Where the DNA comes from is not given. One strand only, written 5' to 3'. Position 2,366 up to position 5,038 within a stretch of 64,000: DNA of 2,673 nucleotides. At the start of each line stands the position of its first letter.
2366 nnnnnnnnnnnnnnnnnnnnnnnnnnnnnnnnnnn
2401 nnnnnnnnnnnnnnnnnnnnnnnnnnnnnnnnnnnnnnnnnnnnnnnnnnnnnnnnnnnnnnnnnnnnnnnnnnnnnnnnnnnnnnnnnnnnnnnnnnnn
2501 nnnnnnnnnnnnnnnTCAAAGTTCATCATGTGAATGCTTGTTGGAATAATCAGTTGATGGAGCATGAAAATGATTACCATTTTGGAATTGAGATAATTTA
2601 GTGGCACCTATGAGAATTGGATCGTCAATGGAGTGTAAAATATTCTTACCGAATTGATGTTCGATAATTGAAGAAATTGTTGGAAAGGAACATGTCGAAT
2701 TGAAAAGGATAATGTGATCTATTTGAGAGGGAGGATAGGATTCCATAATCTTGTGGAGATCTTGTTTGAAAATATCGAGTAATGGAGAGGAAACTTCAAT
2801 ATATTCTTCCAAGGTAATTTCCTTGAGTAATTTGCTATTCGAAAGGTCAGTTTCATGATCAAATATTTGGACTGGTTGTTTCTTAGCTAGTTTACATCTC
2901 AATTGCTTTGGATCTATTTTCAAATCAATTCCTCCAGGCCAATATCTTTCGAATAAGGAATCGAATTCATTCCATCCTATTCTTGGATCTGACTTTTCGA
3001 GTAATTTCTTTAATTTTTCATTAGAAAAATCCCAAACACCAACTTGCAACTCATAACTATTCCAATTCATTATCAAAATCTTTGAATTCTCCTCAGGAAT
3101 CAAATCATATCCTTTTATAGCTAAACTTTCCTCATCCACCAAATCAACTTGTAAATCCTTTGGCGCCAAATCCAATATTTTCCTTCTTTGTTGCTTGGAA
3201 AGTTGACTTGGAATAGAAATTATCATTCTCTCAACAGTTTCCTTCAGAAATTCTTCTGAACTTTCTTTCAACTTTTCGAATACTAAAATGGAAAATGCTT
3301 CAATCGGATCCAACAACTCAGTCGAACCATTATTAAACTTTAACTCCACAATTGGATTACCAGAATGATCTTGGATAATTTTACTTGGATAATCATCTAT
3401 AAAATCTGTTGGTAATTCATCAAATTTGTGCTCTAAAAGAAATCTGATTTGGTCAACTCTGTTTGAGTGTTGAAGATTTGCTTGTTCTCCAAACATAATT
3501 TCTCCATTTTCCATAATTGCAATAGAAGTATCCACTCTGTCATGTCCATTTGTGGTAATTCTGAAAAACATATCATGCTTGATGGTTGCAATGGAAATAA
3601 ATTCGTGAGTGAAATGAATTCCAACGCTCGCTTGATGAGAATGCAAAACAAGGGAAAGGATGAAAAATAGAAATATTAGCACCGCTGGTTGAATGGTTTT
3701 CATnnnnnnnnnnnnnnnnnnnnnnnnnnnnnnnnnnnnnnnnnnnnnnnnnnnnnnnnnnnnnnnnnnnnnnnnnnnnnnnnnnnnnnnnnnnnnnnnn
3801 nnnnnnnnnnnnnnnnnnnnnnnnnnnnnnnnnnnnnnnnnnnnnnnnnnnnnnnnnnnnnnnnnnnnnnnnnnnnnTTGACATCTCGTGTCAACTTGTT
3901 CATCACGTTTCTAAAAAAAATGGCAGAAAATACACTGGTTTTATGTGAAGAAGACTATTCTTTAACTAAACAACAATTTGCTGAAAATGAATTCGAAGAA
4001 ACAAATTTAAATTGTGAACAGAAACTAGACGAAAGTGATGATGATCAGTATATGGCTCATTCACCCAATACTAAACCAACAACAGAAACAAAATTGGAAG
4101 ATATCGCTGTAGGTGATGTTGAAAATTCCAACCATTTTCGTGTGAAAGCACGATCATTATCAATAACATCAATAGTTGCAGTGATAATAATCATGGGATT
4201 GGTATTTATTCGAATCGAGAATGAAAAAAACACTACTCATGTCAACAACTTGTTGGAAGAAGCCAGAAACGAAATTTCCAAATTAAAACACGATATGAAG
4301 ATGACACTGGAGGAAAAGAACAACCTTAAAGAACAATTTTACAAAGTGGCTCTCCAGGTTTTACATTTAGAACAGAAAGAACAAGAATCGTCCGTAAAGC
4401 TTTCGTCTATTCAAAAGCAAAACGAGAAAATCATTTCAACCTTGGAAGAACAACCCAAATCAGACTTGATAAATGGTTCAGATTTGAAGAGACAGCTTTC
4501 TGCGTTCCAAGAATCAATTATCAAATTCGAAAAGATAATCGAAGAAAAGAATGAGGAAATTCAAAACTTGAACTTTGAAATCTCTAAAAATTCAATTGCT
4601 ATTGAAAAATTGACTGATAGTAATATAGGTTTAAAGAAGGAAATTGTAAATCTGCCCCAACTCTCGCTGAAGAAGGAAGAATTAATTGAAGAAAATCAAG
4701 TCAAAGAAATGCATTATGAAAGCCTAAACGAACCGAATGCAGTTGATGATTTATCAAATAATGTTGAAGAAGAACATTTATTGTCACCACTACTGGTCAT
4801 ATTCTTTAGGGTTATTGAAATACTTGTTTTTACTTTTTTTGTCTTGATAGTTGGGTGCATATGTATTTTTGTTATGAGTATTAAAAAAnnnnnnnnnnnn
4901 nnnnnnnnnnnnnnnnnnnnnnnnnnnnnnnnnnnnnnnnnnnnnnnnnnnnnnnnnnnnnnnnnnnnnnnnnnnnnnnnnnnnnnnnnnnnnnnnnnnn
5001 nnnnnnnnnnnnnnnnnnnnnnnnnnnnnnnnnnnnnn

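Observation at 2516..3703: ER-retained, NBD-only Hsp70 relative with degenerate ATP-binding motifs (candidate pseudo-chaperone)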

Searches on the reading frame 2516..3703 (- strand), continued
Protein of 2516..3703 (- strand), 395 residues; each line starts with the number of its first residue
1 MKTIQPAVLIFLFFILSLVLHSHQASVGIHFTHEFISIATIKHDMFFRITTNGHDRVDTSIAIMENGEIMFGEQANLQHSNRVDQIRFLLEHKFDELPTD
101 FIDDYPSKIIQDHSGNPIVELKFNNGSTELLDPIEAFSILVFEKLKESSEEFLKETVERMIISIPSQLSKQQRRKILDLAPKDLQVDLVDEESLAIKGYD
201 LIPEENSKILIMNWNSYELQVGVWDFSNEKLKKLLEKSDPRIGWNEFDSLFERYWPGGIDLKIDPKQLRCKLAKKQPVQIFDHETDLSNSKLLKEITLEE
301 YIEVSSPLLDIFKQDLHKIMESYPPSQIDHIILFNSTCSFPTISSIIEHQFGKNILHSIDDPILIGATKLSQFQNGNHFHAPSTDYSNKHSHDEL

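Call 52: find_homologous_proteins(query=P0002, max_evalue=1e-100)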
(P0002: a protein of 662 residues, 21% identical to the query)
Query P0002 (662 aa): 8000 proteins with E <= 1e-100 among 8000 candidates; the best 120 are listed.
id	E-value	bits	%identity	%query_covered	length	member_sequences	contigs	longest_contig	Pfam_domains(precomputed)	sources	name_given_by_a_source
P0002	0.0e+0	1447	100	100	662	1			PF00012.27,PF06723.20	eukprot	eukprot:snap_masked-scaffold_15-processed-gene-1.8-mRNA-1 protein AED:0.03 eAED:0.03 QI:0/-1/0/1/-1/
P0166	0.0e+0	1251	87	96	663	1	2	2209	PF00012.27,PF06723.20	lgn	-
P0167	0.0e+0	1245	-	-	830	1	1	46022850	PF00012.27,PF01968.25,PF06723.20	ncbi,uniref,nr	ncbi:hypothetical protein DY000_02001630 [Brassica cretica]|uniref:Uncharacterized protein n=2 Tax=B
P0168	0.0e+0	1225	86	96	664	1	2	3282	PF00012.27,PF06723.20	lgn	-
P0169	0.0e+0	1225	86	96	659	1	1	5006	PF00012.27,PF06723.20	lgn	-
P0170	0.0e+0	1223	88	93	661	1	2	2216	PF00012.27,PF06723.20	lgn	-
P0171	0.0e+0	1223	84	97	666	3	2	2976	PF00012.27,PF06723.20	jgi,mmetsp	mmetsp:Transcript_2729/g.3687 ORF Transcript_2729/g.3687 Transcript_2729/m.3687 type:complete len:66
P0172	0.0e+0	1210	85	94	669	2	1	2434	PF00012.27,PF06723.20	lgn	-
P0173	0.0e+0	1210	86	94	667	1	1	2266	PF00012.27,PF06723.20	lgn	-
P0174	0.0e+0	1203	84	96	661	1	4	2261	PF00012.27,PF06723.20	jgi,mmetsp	mmetsp:Transcript_4427/g.5142 ORF Transcript_4427/g.5142 Transcript_4427/m.5142 type:complete len:66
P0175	0.0e+0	1199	-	-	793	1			PF00012.27,PF01968.25,PF06723.20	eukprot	eukprot:CAMPEP_0184372952 /NCGR_PEP_ID=MMETSP1089-20130417/164212_1 /TAXON_ID=38269 ORGANISM="Gloeoc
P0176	0.0e+0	1188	84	95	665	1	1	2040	PF00012.27,PF06723.20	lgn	-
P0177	0.0e+0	1181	82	95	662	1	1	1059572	PF00012.27,PF06723.20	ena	-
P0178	0.0e+0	1180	82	95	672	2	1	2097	PF00012.27,PF06723.20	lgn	-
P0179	0.0e+0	1178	83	93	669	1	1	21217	PF00012.27,PF06723.20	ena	-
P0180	0.0e+0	1161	81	95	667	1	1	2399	PF00012.27,PF06723.20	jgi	-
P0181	0.0e+0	1148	82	93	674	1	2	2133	PF00012.27,PF06723.20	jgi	-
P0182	0.0e+0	1148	79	97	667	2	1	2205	PF00012.27,PF06723.20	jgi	-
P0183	0.0e+0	1145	80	95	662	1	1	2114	PF00012.27,PF06723.20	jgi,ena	-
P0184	0.0e+0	1139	79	95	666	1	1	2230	PF00012.27,PF06723.20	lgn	-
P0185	0.0e+0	1134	80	93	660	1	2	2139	PF00012.27,PF06723.20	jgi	jgi:heat shock protein 5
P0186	0.0e+0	1130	80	93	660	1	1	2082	PF00012.27,PF06723.20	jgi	-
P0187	0.0e+0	1127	79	95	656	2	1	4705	PF00012.27,PF06723.20,PF14450.13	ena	-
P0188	0.0e+0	1126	79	96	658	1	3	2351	PF00012.27,PF06723.20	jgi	-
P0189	0.0e+0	1126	78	99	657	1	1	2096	PF00012.27,PF06723.20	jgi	-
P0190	0.0e+0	1125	79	96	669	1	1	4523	PF00012.27,PF06723.20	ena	-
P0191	0.0e+0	1123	80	96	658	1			PF00012.27,PF06723.20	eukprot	eukprot:CAMPEP_0182531590 /NCGR_PEP_ID=MMETSP1323-20130603/9472_1 /TAXON_ID=236787 /ORGANISM="Floren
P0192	0.0e+0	1123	80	93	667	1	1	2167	PF00012.27,PF06723.20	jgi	-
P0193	0.0e+0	1122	80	96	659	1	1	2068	PF00012.27,PF06723.20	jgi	-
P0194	0.0e+0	1122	81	92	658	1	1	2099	PF00012.27,PF06723.20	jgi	-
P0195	0.0e+0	1121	80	93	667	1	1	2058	PF00012.27,PF06723.20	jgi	-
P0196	0.0e+0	1120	79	94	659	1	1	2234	PF00012.27,PF06723.20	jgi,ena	-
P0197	0.0e+0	1119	80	94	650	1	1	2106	PF00012.27,PF06723.20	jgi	-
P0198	0.0e+0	1119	80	96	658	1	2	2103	PF00012.27,PF06723.20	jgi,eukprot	eukprot:CAMPEP_0119542776 /NCGR_PEP_ID=MMETSP1344-20130328/53765_1 /TAXON_ID=236787 /ORGANISM="Flore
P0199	0.0e+0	1118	79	94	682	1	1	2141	PF00012.27,PF01968.25,PF06723.20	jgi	-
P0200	0.0e+0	1118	81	92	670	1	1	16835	PF00012.27,PF06723.20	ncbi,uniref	ncbi:Luminal-binding protein 5 (BiP 5) (78 kDa glucose-regulated protein homolog 5) (GRP-78-5) [Duru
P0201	0.0e+0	1114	80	92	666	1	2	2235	PF00012.27,PF06723.20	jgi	jgi:heat shock protein 5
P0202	0.0e+0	1113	80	93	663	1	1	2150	PF00012.27,PF06723.20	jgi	-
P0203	0.0e+0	1113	80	93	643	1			PF00012.27,PF06723.20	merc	-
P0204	0.0e+0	1112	80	93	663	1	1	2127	PF00012.27,PF06723.20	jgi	-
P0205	0.0e+0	1112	78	95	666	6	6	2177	PF00012.27,PF06723.20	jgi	-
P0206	0.0e+0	1112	80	93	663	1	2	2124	PF00012.27,PF06723.20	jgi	-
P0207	0.0e+0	1111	-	-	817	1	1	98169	PF00012.27,PF01968.25,PF02782.23,PF06723.20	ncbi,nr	ncbi:hypothetical protein AHF37_03052 [Paragonimus kellicotti]|nr:hypothetical protein AHF37_03052 [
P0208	0.0e+0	1110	80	94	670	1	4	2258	PF00012.27,PF06723.20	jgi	-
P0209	0.0e+0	1110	80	93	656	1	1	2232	PF00012.27,PF06723.20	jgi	-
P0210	0.0e+0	1109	77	95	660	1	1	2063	PF00012.27,PF06723.20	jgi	-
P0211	0.0e+0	1109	78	96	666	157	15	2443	PF00012.27,PF06723.20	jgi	jgi:heat shock protein 5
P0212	0.0e+0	1109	80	93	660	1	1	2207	PF00012.27,PF06723.20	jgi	-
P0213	0.0e+0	1109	79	93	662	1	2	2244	PF00012.27,PF06723.20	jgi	-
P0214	0.0e+0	1108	81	92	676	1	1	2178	PF00012.27,PF06723.20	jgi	-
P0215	0.0e+0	1108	77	98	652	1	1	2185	PF00012.27,PF06723.20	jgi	-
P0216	0.0e+0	1107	78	95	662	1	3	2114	PF00012.27,PF06723.20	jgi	jgi:heat shock protein 5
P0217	0.0e+0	1107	78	95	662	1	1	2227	PF00012.27,PF06723.20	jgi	-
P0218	0.0e+0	1107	78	95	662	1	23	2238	PF00012.27,PF06723.20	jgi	jgi:heat shock protein 5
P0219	0.0e+0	1107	77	96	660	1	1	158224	PF00012.27,PF06723.20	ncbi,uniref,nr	ncbi:hypothetical protein CTAYLR_006663 [Chrysophaeum taylorii]|uniref:Uncharacterized protein n=1 T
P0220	0.0e+0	1107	79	92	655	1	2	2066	PF00012.27,PF06723.20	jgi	-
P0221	0.0e+0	1106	80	93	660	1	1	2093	PF00012.27,PF06723.20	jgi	-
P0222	0.0e+0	1106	80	92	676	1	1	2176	PF00012.27,PF06723.20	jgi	-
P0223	0.0e+0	1106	80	92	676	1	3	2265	PF00012.27,PF06723.20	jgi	-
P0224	0.0e+0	1105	80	92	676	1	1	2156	PF00012.27,PF06723.20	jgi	jgi:heat shock protein 5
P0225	0.0e+0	1105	80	93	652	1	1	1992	PF00012.27,PF06723.20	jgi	-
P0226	0.0e+0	1105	78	95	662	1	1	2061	PF00012.27,PF06723.20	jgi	jgi:heat shock protein 5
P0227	0.0e+0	1105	80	92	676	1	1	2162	PF00012.27,PF06723.20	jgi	-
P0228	0.0e+0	1105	80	92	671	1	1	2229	PF00012.27,PF06723.20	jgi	jgi:heat shock protein 5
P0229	0.0e+0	1105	80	93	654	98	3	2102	PF00012.27,PF06723.20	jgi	-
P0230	0.0e+0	1104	80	92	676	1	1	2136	PF00012.27,PF06723.20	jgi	-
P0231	0.0e+0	1104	76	98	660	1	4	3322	PF00012.27,PF06723.20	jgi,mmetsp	mmetsp:Transcript_7242/g.9161 ORF Transcript_7242/g.9161 Transcript_7242/m.9161 type:complete len:66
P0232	0.0e+0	1104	79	93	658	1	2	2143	PF00012.27,PF06723.20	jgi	-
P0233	0.0e+0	1104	79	94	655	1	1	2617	PF00012.27,PF06723.20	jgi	-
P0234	0.0e+0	1104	78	95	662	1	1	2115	PF00012.27,PF06723.20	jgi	-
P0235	0.0e+0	1104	78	94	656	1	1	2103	PF00012.27,PF06723.20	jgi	-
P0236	0.0e+0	1103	77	95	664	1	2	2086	PF00012.27,PF06723.20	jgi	-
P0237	0.0e+0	1103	77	95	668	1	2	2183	PF00012.27,PF06723.20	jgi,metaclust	metaclust:\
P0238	0.0e+0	1103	77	95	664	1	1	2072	PF00012.27,PF06723.20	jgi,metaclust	metaclust:\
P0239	0.0e+0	1103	80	92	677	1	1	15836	PF00012.27,PF06723.20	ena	-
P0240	0.0e+0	1103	77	96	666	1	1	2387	PF00012.27,PF06723.20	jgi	-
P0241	0.0e+0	1103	78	97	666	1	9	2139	PF00012.27,PF06723.20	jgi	jgi:heat shock protein 5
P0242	0.0e+0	1103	79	94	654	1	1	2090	PF00012.27,PF06723.20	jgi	-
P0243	0.0e+0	1103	79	95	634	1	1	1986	PF00012.27,PF06723.20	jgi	-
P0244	0.0e+0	1103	80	92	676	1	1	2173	PF00012.27,PF06723.20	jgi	-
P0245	0.0e+0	1103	80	92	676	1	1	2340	PF00012.27,PF06723.20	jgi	-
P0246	0.0e+0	1102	79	94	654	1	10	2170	PF00012.27,PF06723.20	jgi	-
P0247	0.0e+0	1102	78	95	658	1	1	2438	PF00012.27,PF06723.20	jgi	-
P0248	0.0e+0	1102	77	96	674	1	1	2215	PF00012.27,PF06723.20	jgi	-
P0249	0.0e+0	1101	79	94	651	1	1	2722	PF00012.27,PF06723.20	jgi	jgi:heat shock protein 5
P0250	0.0e+0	1101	78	95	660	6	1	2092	PF00012.27,PF06723.20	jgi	-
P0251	0.0e+0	1101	76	96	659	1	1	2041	PF00012.27,PF06723.20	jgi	-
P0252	0.0e+0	1101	78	94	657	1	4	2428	PF00012.27,PF06723.20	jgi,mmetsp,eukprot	mmetsp:Transcript_32245/g.42519 ORF Transcript_32245/g.42519 Transcript_32245/m.42519 type:complete 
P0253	0.0e+0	1101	77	95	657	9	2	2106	PF00012.27,PF06723.20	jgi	-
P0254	0.0e+0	1101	78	96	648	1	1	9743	PF00012.27,PF06723.20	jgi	jgi:heat shock protein 5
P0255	0.0e+0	1101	79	94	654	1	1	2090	PF00012.27,PF06723.20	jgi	-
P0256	0.0e+0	1101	79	94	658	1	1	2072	PF00012.27,PF06723.20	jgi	-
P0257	0.0e+0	1101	76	98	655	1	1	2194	PF00012.27,PF06723.20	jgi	-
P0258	0.0e+0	1101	79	92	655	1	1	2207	PF00012.27,PF06723.20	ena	-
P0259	0.0e+0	1100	79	93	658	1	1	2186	PF00012.27,PF06723.20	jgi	-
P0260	0.0e+0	1100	77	95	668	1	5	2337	PF00012.27,PF06723.20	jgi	jgi:heat shock protein 5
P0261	0.0e+0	1100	77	95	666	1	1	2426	PF00012.27,PF06723.20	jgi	-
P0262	0.0e+0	1100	78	95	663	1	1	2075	PF00012.27,PF06723.20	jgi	-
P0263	0.0e+0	1100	79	93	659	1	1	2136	PF00012.27,PF06723.20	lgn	-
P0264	0.0e+0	1100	79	92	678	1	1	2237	PF00012.27,PF06723.20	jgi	-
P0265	0.0e+0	1100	76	98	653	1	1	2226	PF00012.27,PF06723.20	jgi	jgi:heat shock protein 5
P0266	0.0e+0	1099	79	96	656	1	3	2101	PF00012.27,PF06723.20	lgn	-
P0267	0.0e+0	1099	79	92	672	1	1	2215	PF00012.27,PF06723.20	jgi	-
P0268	0.0e+0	1099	76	95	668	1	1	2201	PF00012.27,PF06723.20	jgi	jgi:heat shock protein 5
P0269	0.0e+0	1099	79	92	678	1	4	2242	PF00012.27,PF06723.20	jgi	-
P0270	0.0e+0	1099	79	92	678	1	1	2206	PF00012.27,PF06723.20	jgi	-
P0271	0.0e+0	1099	79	96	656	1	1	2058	PF00012.27,PF06723.20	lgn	-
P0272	0.0e+0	1099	78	97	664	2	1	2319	PF00012.27,PF06723.20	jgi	-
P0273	0.0e+0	1098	77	96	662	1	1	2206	PF00012.27,PF06723.20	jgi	-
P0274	0.0e+0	1098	77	94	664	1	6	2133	PF00012.27,PF06723.20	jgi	-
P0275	0.0e+0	1098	78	97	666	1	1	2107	PF00012.27,PF06723.20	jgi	jgi:heat shock protein 5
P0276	0.0e+0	1097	79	94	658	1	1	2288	PF00012.27,PF06723.20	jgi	jgi:heat shock protein 5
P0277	0.0e+0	1097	79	94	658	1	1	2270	PF00012.27,PF06723.20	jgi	jgi:heat shock protein 5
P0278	0.0e+0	1097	79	94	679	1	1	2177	PF00012.27,PF06723.20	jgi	jgi:heat shock protein 5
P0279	0.0e+0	1097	77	97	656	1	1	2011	PF00012.27,PF06723.20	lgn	-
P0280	0.0e+0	1097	77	95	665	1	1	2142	PF00012.27,PF06723.20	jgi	-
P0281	0.0e+0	1096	80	92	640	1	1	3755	PF00012.27,PF06723.20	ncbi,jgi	jgi:heat shock protein 5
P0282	0.0e+0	1096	77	97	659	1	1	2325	PF00012.27,PF06723.20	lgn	-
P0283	0.0e+0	1096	79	93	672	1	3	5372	PF00012.27,PF06723.20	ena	-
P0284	0.0e+0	1096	78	95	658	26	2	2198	PF00012.27,PF06723.20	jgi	-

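Call 58: find_encoding_contigs(protein=P0005, flank=1000, max_places=2)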
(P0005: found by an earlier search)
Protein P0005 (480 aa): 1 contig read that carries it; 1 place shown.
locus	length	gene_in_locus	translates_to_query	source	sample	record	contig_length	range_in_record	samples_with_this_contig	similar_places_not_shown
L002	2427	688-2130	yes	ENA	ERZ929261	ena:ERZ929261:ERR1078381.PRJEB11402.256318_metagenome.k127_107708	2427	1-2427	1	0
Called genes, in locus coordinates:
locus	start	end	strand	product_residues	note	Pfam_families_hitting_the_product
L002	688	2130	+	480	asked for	PF00762:Ferrochelatase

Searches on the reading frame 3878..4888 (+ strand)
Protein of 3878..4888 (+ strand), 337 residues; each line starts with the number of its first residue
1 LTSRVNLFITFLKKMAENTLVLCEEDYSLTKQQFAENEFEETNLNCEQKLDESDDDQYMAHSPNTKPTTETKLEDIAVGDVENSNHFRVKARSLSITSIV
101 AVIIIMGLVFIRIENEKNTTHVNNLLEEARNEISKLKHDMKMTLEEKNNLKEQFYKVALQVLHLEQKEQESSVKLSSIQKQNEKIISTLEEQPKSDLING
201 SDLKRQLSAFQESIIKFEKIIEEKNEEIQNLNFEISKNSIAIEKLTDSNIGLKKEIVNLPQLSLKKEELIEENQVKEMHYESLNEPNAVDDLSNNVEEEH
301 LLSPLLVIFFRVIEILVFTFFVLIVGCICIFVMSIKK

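Call 13: search_protein_families(library=pfam, proteins=[window:3878-4888:+], max_evalue=0.001)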
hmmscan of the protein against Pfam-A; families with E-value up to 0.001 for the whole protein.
window:3878-4888:+ (337 aa): 1 family
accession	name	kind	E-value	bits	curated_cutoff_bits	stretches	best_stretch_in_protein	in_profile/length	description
PF14662.11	KASH_CCD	-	0.00019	21.9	43.3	1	135-245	67-177/191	Coiled-coil region of CCDC155 or KASH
